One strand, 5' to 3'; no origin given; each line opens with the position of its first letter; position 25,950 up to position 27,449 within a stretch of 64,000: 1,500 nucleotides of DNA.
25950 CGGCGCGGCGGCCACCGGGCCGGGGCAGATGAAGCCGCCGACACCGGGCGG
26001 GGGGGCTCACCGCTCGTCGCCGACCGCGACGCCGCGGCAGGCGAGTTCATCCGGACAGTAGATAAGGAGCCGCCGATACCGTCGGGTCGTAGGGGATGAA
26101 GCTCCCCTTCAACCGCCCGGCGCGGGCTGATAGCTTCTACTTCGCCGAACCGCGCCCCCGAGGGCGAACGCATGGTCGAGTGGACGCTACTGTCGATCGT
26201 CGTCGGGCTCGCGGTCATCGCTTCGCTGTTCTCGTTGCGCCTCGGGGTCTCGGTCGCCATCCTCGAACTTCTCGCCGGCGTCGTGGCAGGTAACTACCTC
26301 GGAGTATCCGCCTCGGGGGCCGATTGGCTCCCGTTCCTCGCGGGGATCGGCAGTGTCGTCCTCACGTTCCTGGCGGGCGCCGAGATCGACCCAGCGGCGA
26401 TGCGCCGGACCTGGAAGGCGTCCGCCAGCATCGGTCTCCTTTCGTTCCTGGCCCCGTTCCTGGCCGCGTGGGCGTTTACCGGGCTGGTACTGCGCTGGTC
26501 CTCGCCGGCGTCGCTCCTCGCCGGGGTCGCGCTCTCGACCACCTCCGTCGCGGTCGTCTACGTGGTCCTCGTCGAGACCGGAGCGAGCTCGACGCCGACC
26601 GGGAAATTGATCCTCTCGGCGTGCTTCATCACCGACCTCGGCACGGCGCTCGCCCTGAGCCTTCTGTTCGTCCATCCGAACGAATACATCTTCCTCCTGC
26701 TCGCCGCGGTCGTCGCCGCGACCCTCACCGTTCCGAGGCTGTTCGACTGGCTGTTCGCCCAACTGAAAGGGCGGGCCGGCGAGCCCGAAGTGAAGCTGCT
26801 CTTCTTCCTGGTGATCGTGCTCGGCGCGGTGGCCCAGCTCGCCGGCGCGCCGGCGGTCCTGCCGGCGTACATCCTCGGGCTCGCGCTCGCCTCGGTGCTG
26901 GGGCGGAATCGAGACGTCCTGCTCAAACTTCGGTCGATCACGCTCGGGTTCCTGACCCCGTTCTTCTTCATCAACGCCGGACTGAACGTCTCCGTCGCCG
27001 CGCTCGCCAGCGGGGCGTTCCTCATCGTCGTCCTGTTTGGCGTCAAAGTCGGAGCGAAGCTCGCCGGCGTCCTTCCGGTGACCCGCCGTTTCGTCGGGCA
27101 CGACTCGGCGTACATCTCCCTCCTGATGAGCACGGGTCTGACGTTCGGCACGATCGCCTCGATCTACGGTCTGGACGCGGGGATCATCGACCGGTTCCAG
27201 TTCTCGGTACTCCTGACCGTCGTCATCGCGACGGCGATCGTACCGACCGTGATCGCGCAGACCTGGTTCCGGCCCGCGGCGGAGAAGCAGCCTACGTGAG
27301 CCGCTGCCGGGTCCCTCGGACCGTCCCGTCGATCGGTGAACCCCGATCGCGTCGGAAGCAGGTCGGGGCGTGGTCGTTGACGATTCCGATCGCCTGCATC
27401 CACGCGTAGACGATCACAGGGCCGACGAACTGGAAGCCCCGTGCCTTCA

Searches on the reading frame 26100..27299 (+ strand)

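Call 76: search_protein_families(library=pfam, proteins=[window:26100-27299:+], max_evalue=0.001)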
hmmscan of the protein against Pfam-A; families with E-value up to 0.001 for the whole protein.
window:26100-27299:+ (399 aa): 1 family
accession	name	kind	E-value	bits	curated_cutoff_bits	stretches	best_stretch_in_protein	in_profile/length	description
PF00999.27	Na_H_Exchanger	-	2.1e-35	122.7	26.2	1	37-386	3-369/375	Sodium/hydrogen exchanger, transmembrane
